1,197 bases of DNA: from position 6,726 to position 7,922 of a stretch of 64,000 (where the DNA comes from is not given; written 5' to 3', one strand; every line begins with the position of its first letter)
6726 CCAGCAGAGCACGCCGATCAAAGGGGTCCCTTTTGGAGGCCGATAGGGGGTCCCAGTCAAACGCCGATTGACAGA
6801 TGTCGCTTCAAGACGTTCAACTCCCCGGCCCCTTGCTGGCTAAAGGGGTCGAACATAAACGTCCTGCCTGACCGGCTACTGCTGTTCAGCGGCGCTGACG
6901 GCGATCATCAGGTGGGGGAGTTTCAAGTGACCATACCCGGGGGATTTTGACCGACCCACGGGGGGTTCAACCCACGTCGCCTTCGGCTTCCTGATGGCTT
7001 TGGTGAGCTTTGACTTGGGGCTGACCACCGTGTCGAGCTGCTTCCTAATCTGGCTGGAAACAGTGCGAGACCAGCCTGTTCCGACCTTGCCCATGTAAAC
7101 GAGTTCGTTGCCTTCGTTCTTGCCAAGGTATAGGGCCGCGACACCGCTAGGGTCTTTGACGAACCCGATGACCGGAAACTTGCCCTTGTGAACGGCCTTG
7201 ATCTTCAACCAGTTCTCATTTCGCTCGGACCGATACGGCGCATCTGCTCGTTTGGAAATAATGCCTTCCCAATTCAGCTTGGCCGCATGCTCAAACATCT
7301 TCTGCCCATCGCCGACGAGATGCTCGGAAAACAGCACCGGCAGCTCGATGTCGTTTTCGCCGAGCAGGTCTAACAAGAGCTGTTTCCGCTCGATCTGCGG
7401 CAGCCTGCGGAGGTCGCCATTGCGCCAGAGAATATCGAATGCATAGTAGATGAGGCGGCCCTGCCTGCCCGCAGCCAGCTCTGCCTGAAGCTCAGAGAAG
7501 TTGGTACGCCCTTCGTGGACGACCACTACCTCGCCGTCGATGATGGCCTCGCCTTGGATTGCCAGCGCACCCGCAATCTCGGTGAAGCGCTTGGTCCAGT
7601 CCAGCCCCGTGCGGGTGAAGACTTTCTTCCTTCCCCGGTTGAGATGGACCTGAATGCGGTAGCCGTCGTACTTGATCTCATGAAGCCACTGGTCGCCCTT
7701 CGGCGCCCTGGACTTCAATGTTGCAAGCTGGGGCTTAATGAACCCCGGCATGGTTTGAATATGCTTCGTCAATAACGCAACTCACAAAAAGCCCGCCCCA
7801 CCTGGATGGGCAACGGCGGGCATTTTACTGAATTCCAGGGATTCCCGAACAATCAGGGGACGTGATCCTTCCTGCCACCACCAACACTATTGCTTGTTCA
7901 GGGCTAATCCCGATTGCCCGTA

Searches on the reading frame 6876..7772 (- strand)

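Call 5: search_protein_families(library=pfam, proteins=[window:6876-7772:-], max_evalue=0.01)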
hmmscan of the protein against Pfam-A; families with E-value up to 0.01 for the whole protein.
window:6876-7772:- (298 aa): 3 families
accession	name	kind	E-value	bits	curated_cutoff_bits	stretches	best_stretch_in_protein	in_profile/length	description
PF01068.26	DNA_ligase_A_M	-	2.5e-28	99.6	26.2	1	25-192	18-204/204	ATP dependent DNA ligase domain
PF04679.21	DNA_ligase_A_C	-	1.5e-08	35.3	27.5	1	210-270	4-65/94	ATP dependent DNA ligase C terminal region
PF09414.15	RNA_ligase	-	7.5e-07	29.9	27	1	28-192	2-171/171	RNA ligase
